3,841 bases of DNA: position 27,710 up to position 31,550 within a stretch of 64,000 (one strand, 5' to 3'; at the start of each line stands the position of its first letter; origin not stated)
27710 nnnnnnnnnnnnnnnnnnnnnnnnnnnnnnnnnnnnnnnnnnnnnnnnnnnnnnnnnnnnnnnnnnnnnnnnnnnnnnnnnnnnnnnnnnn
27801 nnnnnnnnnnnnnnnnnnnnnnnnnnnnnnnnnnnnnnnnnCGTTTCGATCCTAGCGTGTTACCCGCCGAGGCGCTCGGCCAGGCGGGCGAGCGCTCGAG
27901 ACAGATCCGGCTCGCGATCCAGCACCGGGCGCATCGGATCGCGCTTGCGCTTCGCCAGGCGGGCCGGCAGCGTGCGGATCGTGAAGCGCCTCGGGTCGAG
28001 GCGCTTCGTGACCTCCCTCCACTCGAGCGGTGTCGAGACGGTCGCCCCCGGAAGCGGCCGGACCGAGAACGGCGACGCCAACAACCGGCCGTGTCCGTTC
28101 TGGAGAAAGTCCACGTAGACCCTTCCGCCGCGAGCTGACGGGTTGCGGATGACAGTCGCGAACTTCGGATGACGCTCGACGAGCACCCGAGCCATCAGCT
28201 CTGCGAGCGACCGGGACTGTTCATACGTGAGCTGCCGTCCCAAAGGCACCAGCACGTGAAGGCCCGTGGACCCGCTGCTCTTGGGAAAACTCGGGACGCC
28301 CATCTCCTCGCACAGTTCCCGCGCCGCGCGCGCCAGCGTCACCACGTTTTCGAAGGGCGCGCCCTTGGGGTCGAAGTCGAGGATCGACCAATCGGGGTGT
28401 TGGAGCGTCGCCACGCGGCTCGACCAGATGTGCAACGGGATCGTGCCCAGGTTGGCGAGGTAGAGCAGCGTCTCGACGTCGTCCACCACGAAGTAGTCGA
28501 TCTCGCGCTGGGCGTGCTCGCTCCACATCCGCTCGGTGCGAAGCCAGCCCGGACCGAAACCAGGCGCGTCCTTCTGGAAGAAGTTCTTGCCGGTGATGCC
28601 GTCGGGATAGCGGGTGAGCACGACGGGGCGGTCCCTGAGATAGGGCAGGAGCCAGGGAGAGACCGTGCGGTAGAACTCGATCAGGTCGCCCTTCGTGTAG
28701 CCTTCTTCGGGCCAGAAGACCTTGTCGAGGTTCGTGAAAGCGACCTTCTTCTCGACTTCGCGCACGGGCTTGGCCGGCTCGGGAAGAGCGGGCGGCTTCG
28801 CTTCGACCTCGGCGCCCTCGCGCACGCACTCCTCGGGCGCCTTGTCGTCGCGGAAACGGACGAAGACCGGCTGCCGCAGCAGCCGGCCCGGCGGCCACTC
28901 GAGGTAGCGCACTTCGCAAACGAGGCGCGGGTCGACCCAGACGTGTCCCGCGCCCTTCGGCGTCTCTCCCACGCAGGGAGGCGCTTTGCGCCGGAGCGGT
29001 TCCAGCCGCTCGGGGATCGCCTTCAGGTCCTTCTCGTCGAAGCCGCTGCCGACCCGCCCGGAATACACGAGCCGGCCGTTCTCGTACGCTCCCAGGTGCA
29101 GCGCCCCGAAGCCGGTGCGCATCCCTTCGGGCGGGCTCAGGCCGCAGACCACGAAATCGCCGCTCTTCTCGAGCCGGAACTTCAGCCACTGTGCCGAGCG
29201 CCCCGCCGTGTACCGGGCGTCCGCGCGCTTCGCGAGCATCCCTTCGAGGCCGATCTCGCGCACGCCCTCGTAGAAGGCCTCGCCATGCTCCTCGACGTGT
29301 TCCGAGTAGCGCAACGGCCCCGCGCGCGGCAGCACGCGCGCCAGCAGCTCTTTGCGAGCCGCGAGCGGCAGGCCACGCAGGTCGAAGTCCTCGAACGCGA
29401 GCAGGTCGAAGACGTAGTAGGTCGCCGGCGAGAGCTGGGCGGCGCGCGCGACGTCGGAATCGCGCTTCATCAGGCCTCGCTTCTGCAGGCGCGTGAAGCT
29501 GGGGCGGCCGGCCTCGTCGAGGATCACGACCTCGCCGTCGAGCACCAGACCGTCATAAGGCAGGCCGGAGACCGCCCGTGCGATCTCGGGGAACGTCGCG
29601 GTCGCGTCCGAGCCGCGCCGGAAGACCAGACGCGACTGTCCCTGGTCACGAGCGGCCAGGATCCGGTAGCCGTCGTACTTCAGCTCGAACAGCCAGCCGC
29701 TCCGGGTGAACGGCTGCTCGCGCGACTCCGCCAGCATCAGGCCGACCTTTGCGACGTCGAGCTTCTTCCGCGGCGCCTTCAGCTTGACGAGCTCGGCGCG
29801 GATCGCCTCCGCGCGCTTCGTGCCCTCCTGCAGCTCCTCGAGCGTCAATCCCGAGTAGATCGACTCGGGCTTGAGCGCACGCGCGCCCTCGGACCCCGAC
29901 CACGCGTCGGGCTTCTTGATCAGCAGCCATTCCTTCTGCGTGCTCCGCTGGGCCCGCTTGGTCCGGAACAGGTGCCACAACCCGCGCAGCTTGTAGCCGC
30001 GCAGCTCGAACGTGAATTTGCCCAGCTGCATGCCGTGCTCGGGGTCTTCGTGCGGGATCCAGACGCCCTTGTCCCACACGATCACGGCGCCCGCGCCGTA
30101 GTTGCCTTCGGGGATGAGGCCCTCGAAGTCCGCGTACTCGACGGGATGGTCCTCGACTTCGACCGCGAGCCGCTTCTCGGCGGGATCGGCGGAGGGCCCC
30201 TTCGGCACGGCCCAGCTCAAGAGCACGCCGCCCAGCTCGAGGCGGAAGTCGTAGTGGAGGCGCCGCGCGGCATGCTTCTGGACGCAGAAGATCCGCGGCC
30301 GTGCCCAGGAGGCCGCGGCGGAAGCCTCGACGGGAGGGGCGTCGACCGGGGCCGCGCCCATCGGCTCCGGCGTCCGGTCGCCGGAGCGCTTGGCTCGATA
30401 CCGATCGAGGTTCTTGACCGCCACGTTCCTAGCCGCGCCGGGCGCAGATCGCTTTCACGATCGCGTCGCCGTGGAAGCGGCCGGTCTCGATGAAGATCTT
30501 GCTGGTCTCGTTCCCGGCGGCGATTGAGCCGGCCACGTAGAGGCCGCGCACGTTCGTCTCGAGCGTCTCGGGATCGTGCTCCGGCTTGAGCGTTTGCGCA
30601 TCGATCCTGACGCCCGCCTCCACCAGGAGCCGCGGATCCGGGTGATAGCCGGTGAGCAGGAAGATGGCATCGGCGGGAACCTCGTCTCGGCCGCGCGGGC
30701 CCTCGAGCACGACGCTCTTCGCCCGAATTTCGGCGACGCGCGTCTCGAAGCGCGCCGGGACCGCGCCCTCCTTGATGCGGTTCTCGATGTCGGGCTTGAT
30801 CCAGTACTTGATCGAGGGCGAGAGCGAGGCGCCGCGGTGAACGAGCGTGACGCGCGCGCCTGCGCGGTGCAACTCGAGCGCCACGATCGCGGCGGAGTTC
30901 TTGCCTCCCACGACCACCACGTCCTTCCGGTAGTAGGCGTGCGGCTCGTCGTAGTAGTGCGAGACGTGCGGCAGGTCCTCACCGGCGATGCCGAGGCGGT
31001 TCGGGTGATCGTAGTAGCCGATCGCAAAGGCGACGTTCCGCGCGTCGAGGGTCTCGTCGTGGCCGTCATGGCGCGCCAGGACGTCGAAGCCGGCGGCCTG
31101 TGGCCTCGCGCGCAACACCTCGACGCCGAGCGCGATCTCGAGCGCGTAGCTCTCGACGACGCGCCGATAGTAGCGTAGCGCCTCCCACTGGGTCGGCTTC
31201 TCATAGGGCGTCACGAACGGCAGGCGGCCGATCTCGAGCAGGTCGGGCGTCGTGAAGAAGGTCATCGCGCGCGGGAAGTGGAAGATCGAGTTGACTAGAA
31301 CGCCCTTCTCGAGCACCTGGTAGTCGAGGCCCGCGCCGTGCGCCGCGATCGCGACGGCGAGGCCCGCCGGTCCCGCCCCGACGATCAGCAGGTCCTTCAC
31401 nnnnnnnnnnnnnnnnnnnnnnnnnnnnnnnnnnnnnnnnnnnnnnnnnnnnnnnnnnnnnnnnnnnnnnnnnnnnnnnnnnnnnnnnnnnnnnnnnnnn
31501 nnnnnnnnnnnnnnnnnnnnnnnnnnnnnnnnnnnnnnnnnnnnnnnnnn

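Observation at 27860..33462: NHEJ island: LigD co-oriented with a YpdA-like disulfide reductase, a saccharopine-dehydrogenase-like oxidoreductase and an SGNH hydrolase, with Ku divergent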

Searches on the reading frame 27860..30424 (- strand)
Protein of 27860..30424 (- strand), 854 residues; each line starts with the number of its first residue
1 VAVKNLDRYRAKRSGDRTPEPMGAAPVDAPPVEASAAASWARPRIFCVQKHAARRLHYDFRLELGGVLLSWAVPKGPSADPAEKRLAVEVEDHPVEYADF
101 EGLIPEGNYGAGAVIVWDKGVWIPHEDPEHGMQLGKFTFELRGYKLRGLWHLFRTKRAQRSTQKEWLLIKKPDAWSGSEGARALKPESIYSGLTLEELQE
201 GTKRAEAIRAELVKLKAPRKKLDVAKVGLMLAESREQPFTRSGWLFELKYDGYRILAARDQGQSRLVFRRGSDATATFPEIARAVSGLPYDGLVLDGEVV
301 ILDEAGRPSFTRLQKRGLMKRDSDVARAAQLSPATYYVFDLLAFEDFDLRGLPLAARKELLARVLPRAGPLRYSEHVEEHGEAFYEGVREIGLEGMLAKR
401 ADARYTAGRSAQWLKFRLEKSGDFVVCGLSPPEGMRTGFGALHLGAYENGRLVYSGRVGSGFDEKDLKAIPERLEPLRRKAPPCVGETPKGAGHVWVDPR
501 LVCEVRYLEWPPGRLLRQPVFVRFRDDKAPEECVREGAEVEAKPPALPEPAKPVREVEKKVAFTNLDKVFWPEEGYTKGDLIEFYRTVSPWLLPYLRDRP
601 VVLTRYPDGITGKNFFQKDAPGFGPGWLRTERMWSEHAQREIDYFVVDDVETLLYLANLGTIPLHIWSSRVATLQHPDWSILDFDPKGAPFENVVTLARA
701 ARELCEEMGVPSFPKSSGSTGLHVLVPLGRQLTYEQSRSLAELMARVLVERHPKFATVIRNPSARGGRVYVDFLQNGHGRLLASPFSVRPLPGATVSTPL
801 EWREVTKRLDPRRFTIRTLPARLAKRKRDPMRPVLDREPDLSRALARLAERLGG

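Call 3: search_protein_families(library=pfam, proteins=[window:27860-30424:-])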
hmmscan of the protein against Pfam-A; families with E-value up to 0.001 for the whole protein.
window:27860-30424:- (854 aa): 5 families
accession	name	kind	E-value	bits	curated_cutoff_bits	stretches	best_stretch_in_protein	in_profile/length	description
PF21686.3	LigD_Prim-Pol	-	5.7e-84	282.1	27.4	1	577-830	1-253/254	LigD, primase-polymerase domain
PF13298.12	LigD_N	-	2.7e-42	143.7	31.1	1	49-154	1-107/107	DNA Ligase D 3'-phosphoesterase domain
PF01068.26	DNA_ligase_A_M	-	4.3e-30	105.4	26.2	1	239-416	17-203/204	ATP dependent DNA ligase domain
PF04679.21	DNA_ligase_A_C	-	5e-28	97.8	27.5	1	436-528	2-94/94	ATP dependent DNA ligase C terminal region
PF01896.25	DNA_primase_S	-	2.1e-06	28.6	26.8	1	694-802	24-163/163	DNA primase small subunit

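Call 4: search_protein_families(library=ncbifam, proteins=[window:27860-30424:-])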
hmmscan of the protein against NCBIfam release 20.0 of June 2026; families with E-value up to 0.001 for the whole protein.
window:27860-30424:- (854 aa): 15 families
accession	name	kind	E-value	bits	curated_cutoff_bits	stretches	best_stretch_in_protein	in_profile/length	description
NF004628.0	PRK05972.1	subfamily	1.9e-227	757.5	895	1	2-850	2-867/870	ATP-dependent DNA ligase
NF007210.0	PRK09632.1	equivalog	1.5e-173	579.1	989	2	4-536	299-780/781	ATP-dependent DNA ligase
TIGR02776.1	NHEJ_ligase_prk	equivalog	6.6e-157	523.9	373.2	1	242-830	5-581/587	DNA ligase D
NF007211.0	PRK09633.1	equivalog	1.5e-96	324.2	774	1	232-836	7-592/610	DNA ligase D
TIGR02779.1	NHEJ_ligase_lig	equivalog_domain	8.5e-89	297.7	227.75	1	231-534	3-301/302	non-homologous end-joining DNA ligase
TIGR02778.1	ligD_pol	equivalog_domain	4.2e-67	226.4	214.7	1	561-806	1-244/245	non-homologous end-joining DNA ligase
TIGR02777.1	LigD_PE_dom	equivalog_domain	1e-61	207.3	144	1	6-173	1-155/156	DNA ligase D, 3'-phosphoesterase domain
NF005796.0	PRK07636.1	subfamily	1.1e-41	142.8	337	1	230-416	6-184/275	ATP-dependent DNA ligase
NF006078.0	PRK08224.1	equivalog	2.4e-41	141.8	296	1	226-540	8-336/350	ATP-dependent DNA ligase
NF002868.0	PRK03180.1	equivalog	3.1e-35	121.8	641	1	244-532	206-495/509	ATP-dependent DNA ligase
TIGR00574.1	dnl1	superfamily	2.3e-30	105.8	217.8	1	243-534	191-517/527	ATP-dependent DNA ligase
NF006701.0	PRK09247.1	equivalog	1.4e-27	96.9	543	1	227-437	206-427/540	ATP-dependent DNA ligase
NF041331.1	LigA_Halo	equivalog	4.2e-27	94.9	830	1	246-532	251-540/552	ATP-dependent DNA ligase LigA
TIGR04120.1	DNA_lig_bact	equivalog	2.6e-26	92.7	400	1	226-419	201-399/526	cisplatin damage response ATP-dependent DNA ligase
NF006592.0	PRK09125.1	equivalog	5.9e-08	32.1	200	1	219-469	21-250/283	DNA ligase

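Call 16: find_encoding_contigs(protein=window:27860-30424:-, flank=10000, max_places=6)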
Protein window:27860-30424:- (854 aa): no gene with exactly this product is on record in the collection.

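Call 17: find_related_loci(query=window:27860-30424:-, collection=genome_contigs, flank=10000)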
Query window:27860-30424:- (854 aa) in genome_contigs; peptide patterns used: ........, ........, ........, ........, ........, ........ (x = any residue, [..] = any of these).
599 stretches matched a pattern (row limit reached: there are more); 514 encode a relative of the query (tblastn E <= 1e-3); the best 80 are kept; 80 distinct loci.
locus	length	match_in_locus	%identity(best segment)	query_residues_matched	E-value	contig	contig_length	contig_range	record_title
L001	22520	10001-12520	71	6-852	0e+0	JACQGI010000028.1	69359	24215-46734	MAG: Acidobacteria bacterium isolate NC_groundwater_1069_Ag_S2p5_71_226 S_2p5_S6_coassembly_k141_2962706, whole genome s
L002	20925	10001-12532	69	5-852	0e+0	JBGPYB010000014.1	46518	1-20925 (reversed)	MAG: Vicinamibacteria bacterium isolate OBJ1_062018_090_23 k141_925596_length_46518_cov_13.2177, whole genome shotgun se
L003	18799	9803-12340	66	6-849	0e+0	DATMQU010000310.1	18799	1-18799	MAG TPA_asm: Vicinamibacteria bacterium isolate SMAG_U12937 k141_3677592, whole genome shotgun sequence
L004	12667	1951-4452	61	4-852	0e+0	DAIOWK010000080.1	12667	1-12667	MAG TPA_asm: Myxococcota bacterium isolate CTOTU28693 NODE_2682_length_12667_cov_5.046781, whole genome shotgun sequence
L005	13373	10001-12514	63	2-854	0e+0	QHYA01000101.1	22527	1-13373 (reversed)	MAG: Acidobacteria bacterium isolate gp22 AA1 14_0929_05_40cm_scaffold_9569_curated, whole genome shotgun sequence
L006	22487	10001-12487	62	6-852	0e+0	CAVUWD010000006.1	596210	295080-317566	MAG: uncultured delta proteobacterium isolate MFD05674.bin.2.46 genome assembly, contig: contig_33044, whole genome shot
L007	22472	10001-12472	61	9-852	0e+0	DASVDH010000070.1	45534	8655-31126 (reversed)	MAG TPA_asm: Longimicrobiales bacterium isolate SMAG_U2028 k141_468361, whole genome shotgun sequence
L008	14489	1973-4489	59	6-852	0e+0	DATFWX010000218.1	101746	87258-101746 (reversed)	MAG TPA_asm: Polyangia bacterium isolate SMAG_U9502 k141_3523070, whole genome shotgun sequence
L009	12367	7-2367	63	56-852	0e+0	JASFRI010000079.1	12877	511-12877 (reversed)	MAG: Acidobacteriota bacterium isolate D1103M02metaG_Bin_141 D1103M02metaG_FD_scaffold_1427_c1, whole genome shotgun seq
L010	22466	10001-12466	59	6-853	0e+0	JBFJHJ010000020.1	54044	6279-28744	MAG: Gemmatimonadales bacterium isolate Mix_sand16.2022.02.G.53 k141_915300_length_54044_cov_16.0483, whole genome shotg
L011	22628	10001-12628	63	6-852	0e+0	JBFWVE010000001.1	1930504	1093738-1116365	MAG: Vicinamibacteria bacterium isolate CA_2019_TPBF_87 NODE_7_length_1930504_cov_19.739044_TPBF, whole genome shotgun s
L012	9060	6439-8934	58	6-851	0e+0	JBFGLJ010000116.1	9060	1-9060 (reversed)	MAG: Gemmatimonadales bacterium isolate Mix_sand03.2021.01.D.80 k141_1612919_length_9060_cov_15.0000, whole genome shotg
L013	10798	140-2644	58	3-852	0e+0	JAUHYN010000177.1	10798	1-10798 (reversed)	MAG: bacterium isolate 3_bin.68 NODE_7155_length_10798_cov_0.915191, whole genome shotgun sequence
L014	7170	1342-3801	59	6-846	0e+0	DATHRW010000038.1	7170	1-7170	MAG TPA_asm: Gemmatimonadales bacterium isolate SMAG_U16035 k141_314261, whole genome shotgun sequence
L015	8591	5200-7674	57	6-851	0e+0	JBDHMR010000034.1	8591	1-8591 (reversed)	MAG: Gemmatimonadota bacterium isolate Meg22_46_Bin_250 Meg22_46_Bin_250_scaffold_20264, whole genome shotgun sequence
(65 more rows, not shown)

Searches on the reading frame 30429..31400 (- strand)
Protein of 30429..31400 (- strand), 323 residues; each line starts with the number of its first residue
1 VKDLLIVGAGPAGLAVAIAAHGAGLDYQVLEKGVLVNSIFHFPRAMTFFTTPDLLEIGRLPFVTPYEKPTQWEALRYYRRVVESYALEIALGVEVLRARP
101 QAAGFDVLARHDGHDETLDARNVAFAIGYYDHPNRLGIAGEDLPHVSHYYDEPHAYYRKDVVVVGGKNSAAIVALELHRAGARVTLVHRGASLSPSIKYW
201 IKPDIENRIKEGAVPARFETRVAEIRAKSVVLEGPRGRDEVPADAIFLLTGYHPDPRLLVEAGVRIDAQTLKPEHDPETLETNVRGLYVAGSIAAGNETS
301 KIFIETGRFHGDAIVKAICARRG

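Call 3: search_protein_families(library=pfam, proteins=[window:30429-31400:-])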
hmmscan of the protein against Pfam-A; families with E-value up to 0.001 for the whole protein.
window:30429-31400:- (323 aa): 11 families
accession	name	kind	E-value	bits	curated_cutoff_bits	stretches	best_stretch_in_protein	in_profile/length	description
PF13738.12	Pyr_redox_3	-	3.1e-74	250.4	30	1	5-291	1-305/305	Pyridine nucleotide-disulphide oxidoreductase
PF07992.20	Pyr_redox_2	-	3.9e-27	95.9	26.1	1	3-294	2-277/291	Pyridine nucleotide-disulphide oxidoreductase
PF00890.30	FAD_binding_2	-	6.1e-09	36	20.4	1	3-42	1-40/414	FAD binding domain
PF00070.33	Pyr_redox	-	8.7e-09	36.2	22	1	161-229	2-70/82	Pyridine nucleotide-disulphide oxidoreductase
PF13434.12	Lys_Orn_oxgnase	-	8.3e-08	32.2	21.3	1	79-195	102-227/339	L-lysine 6-monooxygenase/L-ornithine 5-monooxygenase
PF01494.25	FAD_binding_3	-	6.6e-06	26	22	0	3-32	3-32/349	FAD binding domain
PF03486.20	HI0933_like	-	2.2e-05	24.5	50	0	3-33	2-32/244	HI0933-like protein Rossmann domain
PF13450.12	NAD_binding_8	-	2.8e-05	24.8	21.9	0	6-33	1-28/68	NAD(P)-binding Rossmann-like domain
PF12831.13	FAD_oxidored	-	0.00015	21.6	27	0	160-191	1-32/416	FAD dependent oxidoreductase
PF00743.25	FMO-like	-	0.00025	20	22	0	147-191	172-216/532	Flavin-binding monooxygenase-like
PF01946.23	Thi4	-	0.00053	19.7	26.2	0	2-34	18-51/235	Thi4 family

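Call 4: search_protein_families(library=ncbifam, proteins=[window:30429-31400:-])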
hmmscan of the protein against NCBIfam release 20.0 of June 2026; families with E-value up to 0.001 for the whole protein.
window:30429-31400:- (323 aa): 51 families (the best 25 are shown)
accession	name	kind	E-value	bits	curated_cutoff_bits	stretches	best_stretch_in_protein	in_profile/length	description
TIGR04018.1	Bthiol_YpdA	hypoth_equivalog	6.2e-123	409.6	339.9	1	3-319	1-314/316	YpdA family putative bacillithiol disulfide reductase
TIGR01292.1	TRX_reduct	equivalog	1.4e-16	60.2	343.45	1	154-295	137-276/300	thioredoxin-disulfide reductase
TIGR02053.1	MerA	equivalog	1.1e-12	47.7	454.45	1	158-298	167-312/465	mercury(II) reductase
NF040505.1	ArsO_flavin_mono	equivalog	1.4e-12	47.7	425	1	3-182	2-184/346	ArsO family NAD(P)H-dependent flavin-containing monooxygenase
TIGR03385.1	CoA_CoA_reduc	equivalog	3.9e-10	39.1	578.8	1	159-295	150-284/439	CoA-disulfide reductase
TIGR03143.1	AhpF_homolog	hypoth_equivalog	3.1e-09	36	687.65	1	158-294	143-283/555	putative alkyl hydroperoxide reductase F subunit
TIGR04046.1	MSMEG_0569_nitr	hypoth_equivalog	4.1e-09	35.9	498.35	1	4-188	3-191/400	MSMEG_0569 family flavin-dependent oxidoreductase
TIGR03315.1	Se_ygfK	equivalog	1.7e-08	32.4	835.3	1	155-314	663-835/1012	putative selenate reductase subunit YgfK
TIGR01372.1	soxA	subfamily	5.8e-08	31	1164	0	149-318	313-482/996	sarcosine oxidase subunit alpha family protein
NF010037.0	PRK13512.1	equivalog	1.1e-07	31.1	394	1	159-295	149-280/438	CoA-disulfide reductase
TIGR01350.1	lipoamide_DH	equivalog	2.2e-07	30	408.8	0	159-301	171-316/461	dihydrolipoyl dehydrogenase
NF045599.1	bili_reduct_long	exception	3.5e-07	28.9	750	1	106-253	449-600/641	bilirubin reductase, long form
NF041087.1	bile_acid_BaiCD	equivalog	3.5e-07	28.7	825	1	121-253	466-598/642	bile acid Fe-S flavoenzyme BaiCD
NF006593.0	PRK09126.1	equivalog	1.4e-06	27.4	420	1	2-32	5-35/393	5-demethoxyubiquinol-8 5-hydroxylase UbiM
TIGR01790.1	carotene-cycl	subfamily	2.4e-06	27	209.5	0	3-32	1-30/387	lycopene cyclase family protein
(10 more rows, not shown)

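Call 30: find_homologous_proteins(query=window:30429-31400:-)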
Query window:30429-31400:- (323 aa): 8000 proteins with E <= 0.001 among 8000 candidates; the best 120 are listed.
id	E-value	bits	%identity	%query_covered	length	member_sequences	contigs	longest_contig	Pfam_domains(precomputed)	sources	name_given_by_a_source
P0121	2.0e-205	699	96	100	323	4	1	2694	PF13434.13,PF00890.31,PF07992.21,PF00070.34,PF13738.13,PF01494.26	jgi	jgi:thioredoxin reductase (NADPH)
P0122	8.3e-193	658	90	100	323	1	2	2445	PF13434.13,PF00890.31,PF07992.21,PF00070.34,PF13738.13,PF01494.26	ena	-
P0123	2.5e-183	627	87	100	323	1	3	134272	PF13434.13,PF00890.31,PF07992.21,PF00070.34,PF13738.13,PF01494.26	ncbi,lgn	-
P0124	1.0e-181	621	85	100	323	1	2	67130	PF01266.31,PF13434.13,PF13450.13,PF00890.31,PF07992.21,PF00070.34,PF13738.13,PF03486.21,PF01494.26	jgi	jgi:thioredoxin reductase (NADPH)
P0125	1.8e-160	552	76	99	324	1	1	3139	PF13434.13,PF13450.13,PF00890.31,PF07992.21,PF00070.34,PF13738.13,PF03486.21,PF01494.26,PF12831.14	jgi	jgi:thioredoxin reductase (NADPH)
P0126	1.5e-158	545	76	100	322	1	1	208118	PF13434.13,PF07992.21,PF13738.13,PF03486.21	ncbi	-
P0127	2.6e-157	541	75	100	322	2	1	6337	PF01266.31,PF13434.13,PF00743.26,PF13450.13,PF00890.31,PF07992.21,PF00070.34,PF13738.13,PF03486.21,PF01494.26,PF12831.14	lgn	-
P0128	3.6e-155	534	76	99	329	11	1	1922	PF01266.31,PF13434.13,PF13450.13,PF00890.31,PF07992.21,PF00070.34,PF13738.13,PF03486.21,PF01494.26,PF12831.14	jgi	-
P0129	5.5e-155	533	76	98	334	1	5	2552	PF01266.31,PF13434.13,PF13450.13,PF00890.31,PF07992.21,PF00070.34,PF13738.13,PF03486.21,PF12831.14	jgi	jgi:thioredoxin reductase (NADPH)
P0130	9.9e-155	533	75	100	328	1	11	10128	PF13434.13,PF00890.31,PF07992.21,PF00070.34,PF13738.13,PF03486.21,PF01494.26,PF12831.14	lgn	-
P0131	1.7e-154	532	75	99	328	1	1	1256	PF01266.31,PF13434.13,PF13450.13,PF00890.31,PF07992.21,PF00070.34,PF13738.13,PF03486.21,PF01494.26,PF12831.14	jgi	jgi:thioredoxin reductase (NADPH)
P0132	2.3e-154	531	76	100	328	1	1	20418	PF13434.13,PF00890.31,PF07992.21,PF13738.13,PF03486.21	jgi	jgi:thioredoxin reductase (NADPH)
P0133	9.6e-154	529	74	100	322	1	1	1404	PF01266.31,PF13434.13,PF00743.26,PF13450.13,PF00890.31,PF07992.21,PF00070.34,PF13738.13,PF03486.21,PF01494.26,PF12831.14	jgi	jgi:thioredoxin reductase (NADPH)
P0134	1.1e-153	529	75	97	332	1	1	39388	PF01266.31,PF13434.13,PF00890.31,PF07992.21,PF00070.34,PF13738.13,PF03486.21,PF01494.26,PF12831.14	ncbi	-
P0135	2.2e-153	528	73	100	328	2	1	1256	PF01266.31,PF13434.13,PF00890.31,PF07992.21,PF00070.34,PF13738.13,PF03486.21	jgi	jgi:thioredoxin reductase (NADPH)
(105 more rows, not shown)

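Call 31: find_related_loci(query=window:30429-31400:-, collection=metagenome_contigs, flank=10000)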
Query window:30429-31400:- (323 aa) in metagenome_contigs; peptide patterns used: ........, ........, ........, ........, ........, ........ (x = any residue, [..] = any of these).
600 stretches matched a pattern (row limit reached: there are more); 399 encode a relative of the query (tblastn E <= 1e-3); the best 80 are kept; 80 distinct loci.
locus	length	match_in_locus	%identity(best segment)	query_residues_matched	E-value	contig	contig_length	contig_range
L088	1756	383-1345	73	1-316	1e-168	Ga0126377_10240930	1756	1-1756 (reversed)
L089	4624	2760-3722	75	2-321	8e-158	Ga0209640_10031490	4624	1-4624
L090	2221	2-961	75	3-321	8e-165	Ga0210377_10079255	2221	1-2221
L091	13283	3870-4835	73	2-322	2e-152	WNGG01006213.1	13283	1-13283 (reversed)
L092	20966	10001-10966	72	2-322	1e-152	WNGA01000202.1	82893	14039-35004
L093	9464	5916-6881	73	2-322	3e-152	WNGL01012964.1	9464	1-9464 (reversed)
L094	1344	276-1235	73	2-321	8e-167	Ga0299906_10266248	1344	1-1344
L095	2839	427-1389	74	4-323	1e-159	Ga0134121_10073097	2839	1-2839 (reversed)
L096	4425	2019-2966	72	2-316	1e-154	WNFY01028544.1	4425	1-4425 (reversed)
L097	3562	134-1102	72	1-322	3e-156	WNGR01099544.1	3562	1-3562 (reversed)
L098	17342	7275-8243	70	1-318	4e-150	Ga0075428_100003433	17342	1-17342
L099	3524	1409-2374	72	1-321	9e-156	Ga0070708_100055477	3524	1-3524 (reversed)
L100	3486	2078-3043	72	1-321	5e-156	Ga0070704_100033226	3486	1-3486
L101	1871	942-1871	75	2-310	2e-161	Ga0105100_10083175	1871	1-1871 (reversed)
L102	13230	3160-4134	70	1-323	7e-149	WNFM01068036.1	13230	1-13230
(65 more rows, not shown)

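Call 40: search_solved_structures(query=window:30429-31400:-, max_evalue=1e-10, show_alignments=1)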
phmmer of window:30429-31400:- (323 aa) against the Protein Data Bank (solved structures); distinct sequences matched with E-value up to 1e-10: 4.
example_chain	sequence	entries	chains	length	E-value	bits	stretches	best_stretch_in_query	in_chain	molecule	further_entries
7a76_A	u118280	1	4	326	4.9e-82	278.9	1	4-321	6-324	THIOREDOXIN REDUCTASE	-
7a7b_A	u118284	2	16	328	1.7e-72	247.5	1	4-322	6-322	YpdA family putative bacillithiol disulfide reductase Bdr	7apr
3cty_A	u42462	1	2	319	1.2e-11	47.6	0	3-298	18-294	Thioredoxin reductase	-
4zn0_A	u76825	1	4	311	1.4e-11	47.4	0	1-292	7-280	Thioredoxin reductase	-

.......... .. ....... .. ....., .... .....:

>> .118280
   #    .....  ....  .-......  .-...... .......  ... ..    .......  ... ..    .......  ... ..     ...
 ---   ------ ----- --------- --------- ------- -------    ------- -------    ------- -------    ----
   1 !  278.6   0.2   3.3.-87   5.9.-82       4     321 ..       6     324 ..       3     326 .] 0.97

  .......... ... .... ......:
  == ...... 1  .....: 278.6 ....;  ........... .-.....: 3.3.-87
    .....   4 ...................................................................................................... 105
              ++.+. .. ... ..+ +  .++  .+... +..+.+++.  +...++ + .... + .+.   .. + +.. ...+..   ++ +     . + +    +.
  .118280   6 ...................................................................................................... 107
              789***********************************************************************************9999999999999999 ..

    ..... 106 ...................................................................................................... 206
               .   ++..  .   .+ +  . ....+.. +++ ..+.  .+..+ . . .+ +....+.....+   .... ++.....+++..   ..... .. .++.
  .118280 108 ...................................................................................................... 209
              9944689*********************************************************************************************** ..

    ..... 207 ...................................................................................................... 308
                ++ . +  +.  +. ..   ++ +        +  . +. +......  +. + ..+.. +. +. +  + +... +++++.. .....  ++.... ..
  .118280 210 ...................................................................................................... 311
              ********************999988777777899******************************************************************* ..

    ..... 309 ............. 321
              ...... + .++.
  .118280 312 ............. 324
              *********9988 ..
